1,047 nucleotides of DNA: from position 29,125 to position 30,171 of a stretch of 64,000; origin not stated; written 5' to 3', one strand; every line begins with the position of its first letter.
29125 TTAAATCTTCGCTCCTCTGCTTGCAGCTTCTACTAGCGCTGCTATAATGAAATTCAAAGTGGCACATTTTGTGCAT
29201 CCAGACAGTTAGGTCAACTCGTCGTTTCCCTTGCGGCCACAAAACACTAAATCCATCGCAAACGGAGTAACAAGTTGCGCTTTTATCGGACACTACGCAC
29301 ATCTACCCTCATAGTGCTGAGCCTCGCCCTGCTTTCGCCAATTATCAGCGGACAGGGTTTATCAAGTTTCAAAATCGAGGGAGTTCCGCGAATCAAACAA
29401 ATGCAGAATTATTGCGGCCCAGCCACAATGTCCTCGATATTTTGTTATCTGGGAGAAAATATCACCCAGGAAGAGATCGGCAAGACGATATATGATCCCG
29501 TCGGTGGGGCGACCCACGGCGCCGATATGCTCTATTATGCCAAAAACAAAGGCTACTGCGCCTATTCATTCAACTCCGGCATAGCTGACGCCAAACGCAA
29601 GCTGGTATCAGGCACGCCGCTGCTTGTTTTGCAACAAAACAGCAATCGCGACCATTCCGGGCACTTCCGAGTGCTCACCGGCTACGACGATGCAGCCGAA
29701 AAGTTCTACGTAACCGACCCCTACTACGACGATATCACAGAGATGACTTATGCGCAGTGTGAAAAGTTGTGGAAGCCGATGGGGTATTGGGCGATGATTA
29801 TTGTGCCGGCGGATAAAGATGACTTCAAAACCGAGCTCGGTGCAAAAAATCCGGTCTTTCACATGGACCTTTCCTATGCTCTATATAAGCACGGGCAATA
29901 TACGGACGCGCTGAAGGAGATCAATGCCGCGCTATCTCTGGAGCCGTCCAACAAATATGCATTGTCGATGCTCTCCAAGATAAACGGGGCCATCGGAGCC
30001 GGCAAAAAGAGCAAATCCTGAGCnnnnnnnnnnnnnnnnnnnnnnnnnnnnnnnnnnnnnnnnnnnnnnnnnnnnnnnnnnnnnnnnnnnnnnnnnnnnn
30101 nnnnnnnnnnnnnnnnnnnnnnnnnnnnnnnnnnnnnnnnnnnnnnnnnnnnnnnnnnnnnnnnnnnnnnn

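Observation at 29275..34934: Minor-pilin operon ending in a Wzy_C/TPR protein: candidate pilin O-oligosaccharyltransferase module, with divergent C39-like peptidase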

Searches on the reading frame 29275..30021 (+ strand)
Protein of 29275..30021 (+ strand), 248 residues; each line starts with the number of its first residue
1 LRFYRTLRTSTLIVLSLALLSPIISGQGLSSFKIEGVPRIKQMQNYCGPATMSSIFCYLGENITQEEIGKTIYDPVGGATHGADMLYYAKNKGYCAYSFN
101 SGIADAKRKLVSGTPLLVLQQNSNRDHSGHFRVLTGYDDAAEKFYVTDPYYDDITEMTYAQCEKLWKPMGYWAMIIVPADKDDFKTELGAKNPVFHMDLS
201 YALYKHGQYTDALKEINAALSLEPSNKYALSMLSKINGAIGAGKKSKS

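Call 3: search_protein_families(library=pfam, proteins=[window:29275-30021:+], max_evalue=0.1)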
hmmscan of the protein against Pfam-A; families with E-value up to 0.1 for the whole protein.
window:29275-30021:+ (248 aa): 10 families
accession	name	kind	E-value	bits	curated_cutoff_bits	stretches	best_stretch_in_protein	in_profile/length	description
PF13529.12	Peptidase_C39_2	-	2.3e-17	64.3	24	1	36-150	2-143/143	Peptidase_C39 like family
PF12385.14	Peptidase_C70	-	2.8e-06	27.7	19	1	41-159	14-133/141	Papain-like cysteine protease AvrRpt2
PF03412.21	Peptidase_C39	-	5.3e-06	26.7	22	1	42-167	8-122/133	Peptidase C39 family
PF14853.12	Fis1_TPR_C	-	2e-05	25.1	25.3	1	199-240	7-48/53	Fis1 C-terminal tetratricopeptide repeat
PF09778.15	Guanylate_cyc_2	-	3.1e-05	23.9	28.1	1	122-170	155-204/212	Guanylylate cyclase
PF07719.23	TPR_2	-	7.9e-05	22.9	27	1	195-226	3-34/34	Tetratricopeptide repeat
PF13428.12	TPR_14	-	0.0017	19.3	23.5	1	196-235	4-43/44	Tetratricopeptide repeat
PF13414.12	TPR_11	-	0.0073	16.4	26.8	1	202-231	3-32/42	TPR repeat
PF13432.12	TPR_16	-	0.0098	16.8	32.7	1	198-233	2-37/65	Tetratricopeptide repeat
PF14559.12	TPR_19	-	0.014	16.1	25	1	191-236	23-68/68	Tetratricopeptide repeat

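Call 4: search_protein_families(library=ncbifam, proteins=[window:29275-30021:+], max_evalue=0.1)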
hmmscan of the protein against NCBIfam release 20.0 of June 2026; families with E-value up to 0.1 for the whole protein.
window:29275-30021:+ (248 aa): 3 families
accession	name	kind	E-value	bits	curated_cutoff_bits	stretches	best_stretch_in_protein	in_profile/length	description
NF033920.0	C39_PA2778_fam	equivalog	1.5e-22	80.3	150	1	34-181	2-149/255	PA2778 family cysteine peptidase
NF033762.1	social_mot_Tgl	equivalog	0.024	14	225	1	172-229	10-67/252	social motility TPR repeat lipoprotein Tgl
TIGR02521.1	type_IV_pilW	equivalog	0.027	14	154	1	195-236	33-74/234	type IV pilus biogenesis/stability protein PilW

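Call 60: find_homologous_proteins(query=window:29275-30021:+)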
Query window:29275-30021:+ (248 aa): 86 proteins with E <= 0.001 among 540 candidates.
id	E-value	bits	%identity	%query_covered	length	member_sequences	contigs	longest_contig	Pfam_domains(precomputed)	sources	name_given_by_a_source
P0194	6.3e-165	564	100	100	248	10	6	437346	PF14853.13,PF12385.15,PF13529.14,PF03412.22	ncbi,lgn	-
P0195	4.0e-125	434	76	100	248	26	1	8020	PF12385.15,PF13529.14,PF03412.22,PF07719.24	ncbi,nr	ncbi:MAG: hypothetical protein GX141_07105 [Armatimonadetes bacterium]|nr:hypothetical protein [Arma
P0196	9.8e-114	397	70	100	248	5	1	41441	PF13529.14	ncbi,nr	ncbi:MAG: hypothetical protein GX139_00600 [Armatimonadetes bacterium]|nr:hypothetical protein [Arma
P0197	1.4e-113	396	68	99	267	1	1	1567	PF14853.13,PF13529.14,PF03412.22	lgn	-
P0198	9.6e-113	393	72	94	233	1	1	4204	PF14853.13,PF12385.15,PF13529.14,PF03412.22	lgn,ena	-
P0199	3.2e-110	385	68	99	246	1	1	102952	PF13529.14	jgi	jgi:uncharacterized protein YvpB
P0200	3.7e-108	378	66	98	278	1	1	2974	PF13529.14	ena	-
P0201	7.6e-108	377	66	99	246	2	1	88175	PF12385.15,PF13529.14,PF07719.24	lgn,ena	-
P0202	9.4e-105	367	64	98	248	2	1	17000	PF14853.13,PF13529.14,PF03412.22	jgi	-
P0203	1.5e-104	367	64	98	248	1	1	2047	PF14853.13,PF13529.14,PF03412.22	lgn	-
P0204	1.6e-104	367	64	99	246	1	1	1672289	PF14853.13,PF13529.14,PF03412.22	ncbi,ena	-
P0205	2.6e-104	366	64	100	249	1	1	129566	PF13529.14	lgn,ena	-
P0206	2.9e-103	362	62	99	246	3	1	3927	PF14853.13,PF13529.14,PF03412.22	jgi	-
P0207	4.7e-103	362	64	98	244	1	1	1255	PF12385.15,PF13529.14,PF03412.22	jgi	jgi:ABC-type bacteriocin/lantibiotic exporter with double-glycine peptidase domain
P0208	4.8e-103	362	64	99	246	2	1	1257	PF14853.13,PF13529.14,PF09778.16,PF03412.22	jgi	jgi:uncharacterized protein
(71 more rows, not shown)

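Call 91: search_solved_structures(query=window:29275-30021:+, max_evalue=1)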
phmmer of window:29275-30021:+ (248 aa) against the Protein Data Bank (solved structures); distinct sequences matched with E-value up to 1: 30.
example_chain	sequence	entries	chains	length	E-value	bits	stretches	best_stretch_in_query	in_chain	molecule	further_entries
8bu0_A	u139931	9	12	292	8.1e-06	28.6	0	198-230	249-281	Consensus tetratricopeptide repeat protein | Crystal structure of an 8-repeat consensus TPR superhelix with Zinc. | Monomer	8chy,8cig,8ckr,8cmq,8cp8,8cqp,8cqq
6vl6_A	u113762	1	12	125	1.6e-05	27.6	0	198-229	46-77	T33_dn2A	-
1na0_A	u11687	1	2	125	1.7e-05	27.5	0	198-232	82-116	designed protein CTPR3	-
5hrz_A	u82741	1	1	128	2.9e-05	26.8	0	198-229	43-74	TPR domain protein 1na0C3_3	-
6vfj_B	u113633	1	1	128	0.00011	24.8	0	198-229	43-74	I53_dn5B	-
6vfh_A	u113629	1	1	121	0.00012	24.8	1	198-233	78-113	T33_dn10A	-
6vfi_B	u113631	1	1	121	0.00016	24.4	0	198-229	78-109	O43_dn18B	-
3kd7_A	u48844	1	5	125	0.00017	24.2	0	202-232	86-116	CTPR390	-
9qhb_A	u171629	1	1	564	0.00018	24.2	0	197-227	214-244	Engineered tetratricopeptide repeat protein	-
6v8e_A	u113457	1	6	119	0.00022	23.9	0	198-233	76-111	Designed protein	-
7obi_A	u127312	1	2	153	0.00026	23.6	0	203-236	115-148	CTPR-rv4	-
9qhc_A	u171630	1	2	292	0.00035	23.2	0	198-227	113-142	Engineered tetratricopeptide repeat protein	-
1na3_A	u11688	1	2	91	0.00054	22.6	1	198-233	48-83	designed protein CTPR2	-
2fo7_A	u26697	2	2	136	0.00075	22.2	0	198-229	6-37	SYNTHETIC CONSENSUS TPR PROTEIN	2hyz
8ch0_A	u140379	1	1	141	0.00076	22.1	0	198-227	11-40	Consensus tetratricopeptide repeat protein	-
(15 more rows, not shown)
